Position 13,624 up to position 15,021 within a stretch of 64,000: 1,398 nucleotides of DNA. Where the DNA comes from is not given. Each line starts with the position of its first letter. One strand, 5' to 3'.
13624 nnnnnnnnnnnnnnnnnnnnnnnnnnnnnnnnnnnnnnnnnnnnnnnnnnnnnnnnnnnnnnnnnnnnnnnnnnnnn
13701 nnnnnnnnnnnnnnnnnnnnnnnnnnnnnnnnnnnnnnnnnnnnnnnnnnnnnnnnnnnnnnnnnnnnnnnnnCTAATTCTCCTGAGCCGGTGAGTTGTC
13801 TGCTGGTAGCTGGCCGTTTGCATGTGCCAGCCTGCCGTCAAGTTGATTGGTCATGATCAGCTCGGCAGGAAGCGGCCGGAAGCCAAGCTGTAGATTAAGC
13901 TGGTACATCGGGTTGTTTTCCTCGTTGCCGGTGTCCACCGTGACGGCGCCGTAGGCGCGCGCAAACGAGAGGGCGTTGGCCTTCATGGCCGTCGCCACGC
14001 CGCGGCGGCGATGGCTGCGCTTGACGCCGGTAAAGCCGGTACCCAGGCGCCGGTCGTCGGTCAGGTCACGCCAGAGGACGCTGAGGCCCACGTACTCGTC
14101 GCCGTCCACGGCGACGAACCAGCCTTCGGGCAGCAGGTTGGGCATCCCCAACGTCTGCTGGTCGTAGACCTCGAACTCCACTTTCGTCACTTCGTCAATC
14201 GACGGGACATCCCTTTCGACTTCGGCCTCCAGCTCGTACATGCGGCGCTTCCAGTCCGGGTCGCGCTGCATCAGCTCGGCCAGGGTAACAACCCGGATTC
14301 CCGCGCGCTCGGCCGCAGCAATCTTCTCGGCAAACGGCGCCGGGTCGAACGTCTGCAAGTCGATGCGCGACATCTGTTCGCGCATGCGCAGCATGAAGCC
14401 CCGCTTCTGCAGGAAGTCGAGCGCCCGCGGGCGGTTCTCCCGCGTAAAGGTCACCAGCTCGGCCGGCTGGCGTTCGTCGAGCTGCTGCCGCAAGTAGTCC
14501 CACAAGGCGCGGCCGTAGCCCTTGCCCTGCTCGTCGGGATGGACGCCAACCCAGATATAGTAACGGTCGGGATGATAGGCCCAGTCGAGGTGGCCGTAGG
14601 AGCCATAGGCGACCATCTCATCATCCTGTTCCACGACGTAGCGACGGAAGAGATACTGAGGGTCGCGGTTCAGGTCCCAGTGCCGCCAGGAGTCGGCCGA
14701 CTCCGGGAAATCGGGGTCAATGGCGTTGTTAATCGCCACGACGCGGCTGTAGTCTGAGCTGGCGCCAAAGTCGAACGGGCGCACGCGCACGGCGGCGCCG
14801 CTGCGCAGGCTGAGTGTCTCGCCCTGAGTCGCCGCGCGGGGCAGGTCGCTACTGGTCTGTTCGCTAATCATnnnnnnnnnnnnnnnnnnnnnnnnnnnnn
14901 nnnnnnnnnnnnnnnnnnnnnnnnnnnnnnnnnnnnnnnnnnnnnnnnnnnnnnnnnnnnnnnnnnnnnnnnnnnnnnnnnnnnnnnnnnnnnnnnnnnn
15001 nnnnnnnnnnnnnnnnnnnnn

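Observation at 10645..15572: Translationally coupled operon: HAD hydrolase, three paralogous double-GNAT proteins and a C45 Ntn acyltransferase/peptidase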

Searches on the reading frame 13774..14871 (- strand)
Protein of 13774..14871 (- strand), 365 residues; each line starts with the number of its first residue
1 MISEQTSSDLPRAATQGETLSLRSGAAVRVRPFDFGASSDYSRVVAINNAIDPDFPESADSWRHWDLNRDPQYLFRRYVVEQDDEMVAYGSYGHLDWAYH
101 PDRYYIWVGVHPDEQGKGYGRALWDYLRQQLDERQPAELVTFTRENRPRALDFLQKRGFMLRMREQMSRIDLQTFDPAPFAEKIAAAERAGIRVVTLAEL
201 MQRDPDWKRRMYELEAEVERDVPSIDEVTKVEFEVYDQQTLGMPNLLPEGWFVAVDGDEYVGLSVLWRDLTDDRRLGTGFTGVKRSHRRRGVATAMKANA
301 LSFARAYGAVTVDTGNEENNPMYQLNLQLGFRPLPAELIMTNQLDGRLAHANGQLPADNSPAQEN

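Call 4: search_protein_families(library=pfam, proteins=[window:13774-14871:-], max_evalue=0.01)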
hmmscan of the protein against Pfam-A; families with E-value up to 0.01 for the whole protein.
window:13774-14871:- (365 aa): 8 families
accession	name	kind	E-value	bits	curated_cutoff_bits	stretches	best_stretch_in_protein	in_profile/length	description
PF00583.31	Acetyltransf_1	-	7.6e-24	84.7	20.7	2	54-159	11-116/116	Acetyltransferase (GNAT) family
PF13508.13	Acetyltransf_7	-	4.3e-17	62.7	27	2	78-159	6-82/84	Acetyltransferase (GNAT) domain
PF13673.13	Acetyltransf_10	-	1.4e-08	35.2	23.6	1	104-162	53-110/128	Acetyltransferase (GNAT) domain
PF13527.13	Acetyltransf_9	-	0.00012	22.5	25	0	74-135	40-105/127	Acetyltransferase (GNAT) domain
PF13302.13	Acetyltransf_3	-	0.00015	22.9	25.4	0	56-159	34-137/138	Acetyltransferase (GNAT) domain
PF08445.16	FR47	-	0.0002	21.7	22.1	0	107-163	26-81/86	FR47-like protein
PF13420.13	Acetyltransf_4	-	0.0011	19.5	24.3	1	78-162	52-137/155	Acetyltransferase (GNAT) domain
PF14542.12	Acetyltransf_CG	-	0.0018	18.8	30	0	281-308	30-57/80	GCN5-related N-acetyl-transferase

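Call 6: search_protein_families(library=ncbifam, proteins=[window:13774-14871:-], max_evalue=0.01)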
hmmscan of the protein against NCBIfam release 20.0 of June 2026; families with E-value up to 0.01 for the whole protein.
window:13774-14871:- (365 aa): 3 families
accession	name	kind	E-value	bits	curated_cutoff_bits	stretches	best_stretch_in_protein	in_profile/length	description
TIGR01575.1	rimI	equivalog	1.5e-06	28.4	86.4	1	61-160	17-113/132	ribosomal protein S18-alanine N-acetyltransferase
NF002959.0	PRK03624.1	equivalog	2.8e-05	23.9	124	1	90-160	67-130/147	GNAT family acetyltransferase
NF007025.1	PRK09491.1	equivalog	0.0024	17.8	173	1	105-159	65-119/145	ribosomal protein S18-alanine N-acetyltransferase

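Call 7: search_solved_structures(query=window:13774-14871:-, max_evalue=0.01, show_alignments=2)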
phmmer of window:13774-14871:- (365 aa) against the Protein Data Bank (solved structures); distinct sequences matched with E-value up to 0.01: 1.
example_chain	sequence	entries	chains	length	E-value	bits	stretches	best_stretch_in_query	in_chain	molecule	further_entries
2wpw_A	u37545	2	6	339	6.6e-05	25.1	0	278-336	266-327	ORF14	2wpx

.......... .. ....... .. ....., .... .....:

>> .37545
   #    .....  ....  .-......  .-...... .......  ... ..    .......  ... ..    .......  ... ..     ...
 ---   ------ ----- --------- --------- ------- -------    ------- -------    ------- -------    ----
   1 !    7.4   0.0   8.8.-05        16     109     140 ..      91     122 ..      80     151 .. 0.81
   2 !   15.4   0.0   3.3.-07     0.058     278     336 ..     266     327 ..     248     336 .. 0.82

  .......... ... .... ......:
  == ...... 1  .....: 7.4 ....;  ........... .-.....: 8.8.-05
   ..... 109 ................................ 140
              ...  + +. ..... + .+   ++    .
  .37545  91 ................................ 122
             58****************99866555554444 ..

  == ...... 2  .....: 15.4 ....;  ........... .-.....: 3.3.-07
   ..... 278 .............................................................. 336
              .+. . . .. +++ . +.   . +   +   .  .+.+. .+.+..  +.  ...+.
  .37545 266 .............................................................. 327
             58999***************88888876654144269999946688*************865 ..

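Call 9: find_homologous_proteins(query=window:13774-14871:-, max_evalue=0.00001)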
Query window:13774-14871:- (365 aa): 483 proteins with E <= 0.00001 among 8000 candidates; the best 120 are listed.
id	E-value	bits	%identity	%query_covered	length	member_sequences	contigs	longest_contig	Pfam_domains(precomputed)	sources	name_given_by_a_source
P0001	6.2e-247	836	100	100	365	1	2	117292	PF13673.14,PF13508.14,PF00583.32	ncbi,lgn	-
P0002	1.4e-186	638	75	100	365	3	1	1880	PF13673.14,PF13508.14,PF08445.17,PF13527.14,PF00583.32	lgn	-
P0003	8.6e-185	632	80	94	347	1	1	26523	PF13673.14,PF13302.14,PF13508.14,PF08445.17,PF14542.13,PF00583.32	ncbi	-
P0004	1.0e-174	599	70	100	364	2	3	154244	PF13673.14,PF13508.14,PF08445.17,PF13527.14,PF00583.32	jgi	jgi:ribosomal protein S18 acetylase RimI-like enzyme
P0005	6.4e-162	557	70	94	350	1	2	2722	PF13673.14,PF13508.14,PF08445.17,PF00583.32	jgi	jgi:GNAT superfamily N-acetyltransferase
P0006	2.2e-159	548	67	94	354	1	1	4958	PF13673.14,PF13302.14,PF13508.14,PF08445.17,PF14542.13,PF13527.14,PF00583.32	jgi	jgi:GNAT superfamily N-acetyltransferase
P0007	2.4e-149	515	64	96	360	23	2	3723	PF13673.14,PF13302.14,PF13508.14,PF08445.17,PF00583.32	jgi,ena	-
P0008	1.0e-146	507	67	90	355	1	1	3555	PF13673.14,PF13508.14,PF08445.17,PF00583.32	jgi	jgi:GNAT superfamily N-acetyltransferase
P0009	5.2e-145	501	62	96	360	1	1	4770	PF13673.14,PF13302.14,PF13508.14,PF08445.17,PF00583.32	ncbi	-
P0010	3.2e-140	485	60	97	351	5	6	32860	PF13673.14,PF13508.14,PF08445.17,PF13527.14,PF00583.32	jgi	jgi:mycothiol synthase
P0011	2.2e-130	453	56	95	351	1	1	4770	PF13673.14,PF13508.14,PF08445.17,PF14542.13,PF13527.14,PF00583.32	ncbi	-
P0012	4.7e-130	452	56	94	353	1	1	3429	PF13673.14,PF13508.14,PF00583.32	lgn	-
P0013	4.1e-129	449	58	91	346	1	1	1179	PF13673.14,PF13302.14,PF13508.14,PF08445.17,PF13527.14,PF00583.32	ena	-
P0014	6.5e-128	445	56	95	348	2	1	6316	PF13673.14,PF13302.14,PF13508.14,PF13527.14,PF00583.32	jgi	jgi:mycothiol synthase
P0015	1.2e-127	444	55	95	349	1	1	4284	PF13673.14,PF13508.14,PF08445.17,PF13527.14,PF00583.32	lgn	-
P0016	1.2e-127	444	55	94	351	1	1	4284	PF13673.14,PF13508.14,PF08445.17,PF00583.32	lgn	-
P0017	4.8e-127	442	56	95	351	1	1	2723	PF13673.14,PF13508.14,PF08445.17,PF13527.14,PF00583.32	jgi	jgi:GNAT superfamily N-acetyltransferase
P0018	7.9e-127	441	57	94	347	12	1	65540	PF13673.14,PF13508.14,PF08445.17,PF13527.14,PF00583.32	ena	-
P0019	2.4e-126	440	55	94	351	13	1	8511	PF13673.14,PF13302.14,PF13508.14,PF08445.17,PF14542.13,PF13527.14,PF00583.32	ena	-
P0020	1.1e-125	437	57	93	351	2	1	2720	PF13673.14,PF13508.14,PF08445.17,PF13527.14,PF00583.32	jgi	jgi:mycothiol synthase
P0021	2.0e-125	437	55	95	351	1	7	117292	PF13508.14,PF13527.14,PF00583.32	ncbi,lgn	-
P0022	4.4e-125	435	55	94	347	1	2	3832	PF13673.14,PF13508.14,PF08445.17,PF13527.14,PF00583.32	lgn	-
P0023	1.6e-124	434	56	94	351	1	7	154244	PF13673.14,PF13508.14,PF08445.17,PF13527.14,PF00583.32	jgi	jgi:mycothiol synthase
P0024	1.7e-124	433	55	95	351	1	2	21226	PF13673.14,PF13302.14,PF13508.14,PF08445.17,PF13527.14,PF00583.32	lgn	-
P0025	2.3e-124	433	55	94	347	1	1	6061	PF13673.14,PF13508.14,PF08445.17,PF13527.14,PF00583.32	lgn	-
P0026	1.0e-123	431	54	95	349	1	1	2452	PF13673.14,PF13508.14,PF08445.17,PF13527.14,PF00583.32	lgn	-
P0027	9.2e-123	428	54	94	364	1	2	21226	PF13673.14,PF13508.14,PF08445.17,PF13527.14,PF00583.32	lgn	-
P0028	3.7e-122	426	54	95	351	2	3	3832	PF13673.14,PF13508.14,PF08445.17,PF13527.14,PF00583.32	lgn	-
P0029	4.9e-122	425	54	94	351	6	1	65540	PF13673.14,PF13508.14,PF08445.17,PF13527.14,PF00583.32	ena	-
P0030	5.1e-119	415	52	95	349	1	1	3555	PF13673.14,PF13302.14,PF13508.14,PF08445.17,PF13527.14,PF00583.32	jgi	jgi:GNAT superfamily N-acetyltransferase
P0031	2.5e-117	410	58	84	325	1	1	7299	PF13673.14,PF13508.14,PF08445.17,PF13527.14,PF00583.32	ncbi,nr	ncbi:MAG: GNAT family N-acetyltransferase, partial [Anaerolineae bacterium]|nr:GNAT family N-acetylt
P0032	2.9e-117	410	53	90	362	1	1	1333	PF13673.14,PF13302.14,PF13508.14,PF00583.32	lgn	-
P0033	2.7e-116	406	54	90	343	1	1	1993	PF13673.14,PF13508.14,PF00583.32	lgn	-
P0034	1.3e-111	391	51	90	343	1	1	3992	PF13673.14,PF13508.14,PF00583.32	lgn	-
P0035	1.5e-110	388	50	92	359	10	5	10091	PF13673.14,PF13508.14,PF08445.17,PF00583.32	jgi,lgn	-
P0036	6.9e-110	385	53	85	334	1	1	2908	PF13673.14,PF13302.14,PF13508.14,PF08445.17,PF00583.32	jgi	jgi:GNAT superfamily N-acetyltransferase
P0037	5.4e-109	382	53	87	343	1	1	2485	PF13673.14,PF13508.14,PF00583.32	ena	-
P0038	2.7e-107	377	49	95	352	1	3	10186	PF13673.14,PF13302.14,PF13508.14,PF08445.17,PF00583.32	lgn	-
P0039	2.9e-107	377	50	95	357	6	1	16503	PF13673.14,PF13508.14,PF00583.32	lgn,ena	-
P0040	8.2e-107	375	48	95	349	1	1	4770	PF13673.14,PF13508.14,PF08445.17,PF14542.13,PF13527.14,PF00583.32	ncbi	-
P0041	3.9e-106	373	52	87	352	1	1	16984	PF13673.14,PF13302.14,PF13508.14,PF00583.32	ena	-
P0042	1.3e-105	371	51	91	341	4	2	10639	PF13673.14,PF13508.14,PF00583.32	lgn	-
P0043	1.4e-105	371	53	86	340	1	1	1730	PF13673.14,PF13508.14,PF00583.32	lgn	-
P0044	2.8e-105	370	52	88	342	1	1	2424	PF13302.14,PF13508.14,PF08445.17,PF00583.32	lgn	-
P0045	3.0e-105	370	51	89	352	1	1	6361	PF13673.14,PF13302.14,PF13508.14,PF00583.32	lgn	-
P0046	4.2e-105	370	49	94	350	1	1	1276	PF13673.14,PF13302.14,PF13508.14,PF00583.32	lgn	-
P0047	4.7e-105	369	51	89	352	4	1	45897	PF13673.14,PF13508.14,PF00583.32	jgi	-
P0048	5.1e-105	369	49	94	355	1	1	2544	PF13673.14,PF13302.14,PF13508.14,PF00583.32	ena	-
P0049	2.1e-104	367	49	95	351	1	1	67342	PF13673.14,PF13508.14,PF00583.32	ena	-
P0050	1.1e-103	365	52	87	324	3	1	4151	PF13673.14,PF13508.14,PF08445.17,PF00583.32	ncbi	-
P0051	2.1e-103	364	52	88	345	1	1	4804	PF13673.14,PF13508.14,PF08445.17,PF00583.32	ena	-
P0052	3.1e-103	363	50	90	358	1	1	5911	PF13673.14,PF13302.14,PF13508.14,PF08445.17,PF00583.32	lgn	-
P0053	5.5e-103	363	51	89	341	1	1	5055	PF13673.14,PF13302.14,PF13508.14,PF00583.32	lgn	-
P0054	6.9e-103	362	50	90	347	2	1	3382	PF13673.14,PF13508.14,PF08445.17,PF00583.32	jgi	jgi:GNAT superfamily N-acetyltransferase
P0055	8.9e-103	362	48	96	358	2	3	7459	PF13673.14,PF13302.14,PF13508.14,PF08445.17,PF14542.13,PF00583.32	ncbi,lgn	ncbi:MAG: GNAT family N-acetyltransferase [Chloroflexota bacterium]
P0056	1.2e-102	362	49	89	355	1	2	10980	PF13673.14,PF13508.14,PF14542.13,PF00583.32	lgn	-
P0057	3.3e-102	360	52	87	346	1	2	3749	PF13673.14,PF13508.14,PF00583.32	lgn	-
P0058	4.4e-102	360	50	87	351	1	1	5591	PF13673.14,PF13302.14,PF13508.14,PF00583.32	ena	-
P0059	6.7e-102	359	49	89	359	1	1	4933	PF13673.14,PF13508.14,PF00583.32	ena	-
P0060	2.5e-100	354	50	87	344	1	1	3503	PF13673.14,PF13302.14,PF13508.14,PF13527.14,PF00583.32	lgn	-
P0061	3.5e-100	353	49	90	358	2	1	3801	PF13673.14,PF13302.14,PF13508.14,PF08445.17,PF14542.13,PF13527.14,PF00583.32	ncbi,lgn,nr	ncbi:MAG TPA: GNAT family N-acetyltransferase [Candidatus Sulfomarinibacteraceae bacterium]|nr:GNAT 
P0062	1.2e-99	352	49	87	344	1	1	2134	PF13302.14,PF13508.14,PF13527.14,PF00583.32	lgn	-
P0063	1.8e-99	351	49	85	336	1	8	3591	PF13302.14,PF13508.14,PF00583.32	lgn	-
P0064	8.8e-99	349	50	85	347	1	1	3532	PF13302.14,PF13508.14,PF14542.13,PF00583.32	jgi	jgi:GNAT superfamily N-acetyltransferase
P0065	1.9e-98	348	49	90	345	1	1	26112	PF13673.14,PF13508.14,PF08445.17,PF00583.32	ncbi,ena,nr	ncbi:MAG: GNAT family N-acetyltransferase [Candidatus Promineifilaceae bacterium]|nr:GNAT family N-a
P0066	6.4e-98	346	51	81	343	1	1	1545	PF13673.14,PF13302.14,PF13508.14,PF08445.17,PF13527.14,PF00583.32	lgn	-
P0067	2.6e-97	344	48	93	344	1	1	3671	PF13302.14,PF13508.14,PF00583.32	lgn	-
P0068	6.7e-97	343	47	85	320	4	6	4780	PF13673.14,PF13302.14,PF13508.14,PF00583.32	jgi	jgi:GNAT superfamily N-acetyltransferase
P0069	1.0e-96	342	50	84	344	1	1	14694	PF13673.14,PF13302.14,PF13508.14,PF13527.14,PF00583.32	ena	-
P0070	2.8e-96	341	47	88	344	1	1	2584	PF13302.14,PF13508.14,PF00583.32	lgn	-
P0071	1.3e-95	338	51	81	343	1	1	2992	PF13302.14,PF13508.14,PF00583.32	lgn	-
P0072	2.4e-95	338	49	84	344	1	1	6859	PF13302.14,PF13508.14,PF08445.17,PF14542.13,PF13527.14,PF00583.32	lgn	-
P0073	2.5e-95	337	47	90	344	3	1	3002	PF13673.14,PF13302.14,PF13508.14,PF00583.32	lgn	-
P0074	5.5e-95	336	51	81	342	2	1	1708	PF13673.14,PF13302.14,PF13508.14,PF08445.17,PF00583.32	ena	-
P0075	7.4e-95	336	47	82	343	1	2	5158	PF13508.14,PF13527.14,PF00583.32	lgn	-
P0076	1.5e-93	332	47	84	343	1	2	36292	PF13508.14,PF00583.32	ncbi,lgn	-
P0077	5.8e-93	330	47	87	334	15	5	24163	PF13673.14,PF13508.14,PF08445.17,PF00583.32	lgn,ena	-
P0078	8.0e-93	329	47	87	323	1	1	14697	PF13673.14,PF13508.14,PF13527.14,PF00583.32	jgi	jgi:GNAT superfamily N-acetyltransferase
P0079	1.9e-91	325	46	87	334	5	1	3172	PF13673.14,PF13302.14,PF13508.14,PF08445.17,PF00583.32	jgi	jgi:GNAT superfamily N-acetyltransferase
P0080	9.2e-91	322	46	87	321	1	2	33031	PF13673.14,PF13508.14,PF14542.13,PF00583.32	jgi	jgi:GNAT superfamily N-acetyltransferase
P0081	4.0e-90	320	49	85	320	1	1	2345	PF13673.14,PF13302.14,PF13508.14,PF13527.14,PF00583.32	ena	-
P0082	1.1e-89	319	47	87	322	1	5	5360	PF13508.14,PF13527.14,PF00583.32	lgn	-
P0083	1.5e-89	319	45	88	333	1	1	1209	PF13673.14,PF13302.14,PF13508.14,PF08445.17,PF13527.14,PF00583.32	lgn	-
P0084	2.0e-89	318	46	88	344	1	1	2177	PF13302.14,PF13508.14,PF13527.14,PF00583.32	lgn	-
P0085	4.0e-89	317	46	87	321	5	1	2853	PF13673.14,PF13420.14,PF13302.14,PF13508.14,PF08445.17,PF14542.13,PF00583.32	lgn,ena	-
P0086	7.6e-89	316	44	87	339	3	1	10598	PF13673.14,PF13302.14,PF13508.14,PF08445.17,PF00583.32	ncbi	-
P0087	1.9e-88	315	46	87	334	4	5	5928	PF13673.14,PF13420.14,PF13302.14,PF13508.14,PF00583.32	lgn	-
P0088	1.6e-87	312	43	87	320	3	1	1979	PF13673.14,PF13420.14,PF13302.14,PF13508.14,PF08445.17,PF14542.13,PF13527.14,PF00583.32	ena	-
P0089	3.3e-87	311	47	87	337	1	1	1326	PF13673.14,PF13508.14,PF00583.32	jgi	jgi:GNAT superfamily N-acetyltransferase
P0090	6.0e-87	310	46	84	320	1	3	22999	PF13673.14,PF13302.14,PF13508.14,PF00583.32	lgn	-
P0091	1.1e-86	309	46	85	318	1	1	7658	PF13302.14,PF00583.32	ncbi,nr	ncbi:MAG: GNAT family N-acetyltransferase [Caldilineaceae bacterium]|nr:GNAT family N-acetyltransfer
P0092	1.5e-86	309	44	87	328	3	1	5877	PF13673.14,PF13508.14,PF13527.14,PF00583.32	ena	-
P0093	1.9e-86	308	47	81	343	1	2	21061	PF13673.14,PF13302.14,PF13508.14,PF00583.32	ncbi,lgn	-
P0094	7.2e-86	306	47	87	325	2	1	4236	PF13673.14,PF13508.14,PF08445.17,PF14542.13,PF00583.32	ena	-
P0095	1.1e-85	306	45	88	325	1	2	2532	PF13673.14,PF13508.14,PF00583.32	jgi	jgi:GNAT superfamily N-acetyltransferase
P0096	6.3e-85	303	45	87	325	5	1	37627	PF13673.14,PF13508.14,PF08445.17,PF00583.32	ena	-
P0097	8.8e-85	303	46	86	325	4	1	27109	PF13673.14,PF13508.14,PF08445.17,PF00583.32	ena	-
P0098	1.2e-84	302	45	87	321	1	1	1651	PF13673.14,PF13302.14,PF13508.14,PF08445.17,PF14542.13,PF00583.32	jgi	jgi:GNAT superfamily N-acetyltransferase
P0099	1.6e-84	302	45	86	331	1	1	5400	PF13673.14,PF13508.14,PF08445.17,PF00583.32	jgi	jgi:GNAT superfamily N-acetyltransferase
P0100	1.9e-84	302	46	86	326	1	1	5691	PF13673.14,PF13302.14,PF13508.14,PF00583.32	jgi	jgi:mycothiol synthase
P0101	2.3e-84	301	46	85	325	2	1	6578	PF13673.14,PF13508.14,PF08445.17,PF00583.32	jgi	-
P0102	2.6e-84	301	46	85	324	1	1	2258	PF13673.14,PF13508.14,PF00583.32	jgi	jgi:GNAT superfamily N-acetyltransferase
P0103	2.8e-84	301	45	84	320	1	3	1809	PF13673.14,PF13508.14,PF13527.14,PF00583.32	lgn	-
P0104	3.5e-84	301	46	84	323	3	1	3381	PF13673.14,PF13302.14,PF13508.14,PF00583.32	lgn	-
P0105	8.5e-84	300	44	89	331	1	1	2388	PF13673.14,PF13508.14,PF08445.17,PF14542.13,PF00583.32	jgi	jgi:mycothiol synthase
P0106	1.3e-83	299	45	84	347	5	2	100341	PF13673.14,PF13508.14,PF08445.17,PF00583.32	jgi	-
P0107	1.6e-83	299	45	85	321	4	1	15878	PF13673.14,PF13302.14,PF13508.14,PF08445.17,PF14542.13,PF13527.14,PF00583.32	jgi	jgi:mycothiol synthase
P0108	2.7e-83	298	44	87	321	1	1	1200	PF13673.14,PF13508.14,PF08445.17,PF00583.32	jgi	jgi:GNAT superfamily N-acetyltransferase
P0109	3.0e-83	298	46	85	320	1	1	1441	PF13673.14,PF13302.14,PF13508.14,PF00583.32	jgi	jgi:GNAT superfamily N-acetyltransferase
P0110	3.3e-83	298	45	85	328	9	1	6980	PF13673.14,PF13302.14,PF13508.14,PF00583.32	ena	-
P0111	4.0e-83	297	46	86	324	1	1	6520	PF13673.14,PF13508.14,PF08445.17,PF00583.32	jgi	jgi:GNAT superfamily N-acetyltransferase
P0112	4.2e-83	297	45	85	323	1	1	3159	PF13673.14,PF13302.14,PF13508.14,PF08445.17,PF13527.14,PF00583.32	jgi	jgi:mycothiol synthase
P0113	4.7e-83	297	44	86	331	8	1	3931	PF13673.14,PF13508.14,PF08445.17,PF00583.32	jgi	-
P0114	5.4e-83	297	45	87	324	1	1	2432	PF13673.14,PF13508.14,PF08445.17,PF00583.32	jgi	jgi:GNAT superfamily N-acetyltransferase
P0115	6.1e-83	297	45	85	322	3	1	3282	PF13673.14,PF13508.14,PF08445.17,PF00583.32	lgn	-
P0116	7.3e-83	296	44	85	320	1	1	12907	PF13673.14,PF13508.14,PF08445.17,PF00583.32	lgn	-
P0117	7.3e-83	296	46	85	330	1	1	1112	PF13673.14,PF13508.14,PF00583.32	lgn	-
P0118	8.5e-83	296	45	87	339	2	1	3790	PF13508.14,PF08445.17,PF13527.14,PF00583.32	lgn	-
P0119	9.8e-83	296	46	87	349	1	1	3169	PF13673.14,PF13508.14,PF08445.17,PF00583.32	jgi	jgi:GNAT superfamily N-acetyltransferase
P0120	5.5e-82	294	43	87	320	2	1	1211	PF13673.14,PF13302.14,PF13508.14,PF13527.14,PF00583.32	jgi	jgi:GNAT superfamily N-acetyltransferase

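Call 11: find_encoding_contigs(protein=P0001, flank=10000, max_places=3)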
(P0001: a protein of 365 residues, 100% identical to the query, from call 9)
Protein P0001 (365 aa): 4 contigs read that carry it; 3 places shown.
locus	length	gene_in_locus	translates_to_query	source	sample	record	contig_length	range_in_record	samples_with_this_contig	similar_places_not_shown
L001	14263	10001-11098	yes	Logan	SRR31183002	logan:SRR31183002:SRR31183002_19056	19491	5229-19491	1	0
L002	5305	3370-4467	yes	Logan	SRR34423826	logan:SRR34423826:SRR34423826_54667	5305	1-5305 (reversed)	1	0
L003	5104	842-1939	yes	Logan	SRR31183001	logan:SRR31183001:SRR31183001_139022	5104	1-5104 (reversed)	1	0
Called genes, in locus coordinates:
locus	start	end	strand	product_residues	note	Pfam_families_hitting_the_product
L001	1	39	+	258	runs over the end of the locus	PF04203:Sortase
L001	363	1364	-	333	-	PF08240:ADH_N, PF00107:ADH_zinc_N, PF13602:ADH_zinc_N_2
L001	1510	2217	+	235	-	PF01325:Fe_dep_repress, PF02742:Fe_dep_repr_C, PF04023:FeoA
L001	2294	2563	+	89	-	-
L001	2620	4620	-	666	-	PF13231:PMT_2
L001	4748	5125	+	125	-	PF00072:Response_reg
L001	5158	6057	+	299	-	PF00583:Acetyltransf_1, PF13508:Acetyltransf_7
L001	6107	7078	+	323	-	PF00291:PALP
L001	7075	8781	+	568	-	PF00389:2-Hacid_dh, PF02826:2-Hacid_dh_C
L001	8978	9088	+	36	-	-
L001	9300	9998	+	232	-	PF00702:Hydrolase, PF13419:HAD_2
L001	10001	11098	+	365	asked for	PF00583:Acetyltransf_1, PF13673:Acetyltransf_10 (weak), PF13508:Acetyltransf_7, PF00583:Acetyltransf_1 (weak)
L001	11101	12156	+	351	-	PF00583:Acetyltransf_1, PF13527:Acetyltransf_9 (faint), PF13508:Acetyltransf_7, PF00583:Acetyltransf_1 (weak)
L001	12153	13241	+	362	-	PF03417:AAT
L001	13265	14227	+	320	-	PF13302:Acetyltransf_3 (faint), PF13527:Acetyltransf_9 (faint), PF00583:Acetyltransf_1, PF13673:Acetyltransf_10 (weak), PF08445:FR47 (faint), PF13508:Acetyltransf_7, PF00583:Acetyltransf_1 (weak)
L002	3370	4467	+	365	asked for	PF00583:Acetyltransf_1, PF13673:Acetyltransf_10 (weak), PF13508:Acetyltransf_7, PF00583:Acetyltransf_1 (weak)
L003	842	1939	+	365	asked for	PF00583:Acetyltransf_1, PF13673:Acetyltransf_10 (weak), PF13508:Acetyltransf_7, PF00583:Acetyltransf_1 (weak)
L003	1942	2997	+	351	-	PF00583:Acetyltransf_1, PF13527:Acetyltransf_9 (faint), PF13508:Acetyltransf_7, PF00583:Acetyltransf_1 (weak)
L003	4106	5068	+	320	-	PF13302:Acetyltransf_3 (faint), PF13527:Acetyltransf_9 (faint), PF00583:Acetyltransf_1, PF08445:FR47 (faint), PF13508:Acetyltransf_7, PF13673:Acetyltransf_10 (weak), PF00583:Acetyltransf_1 (weak)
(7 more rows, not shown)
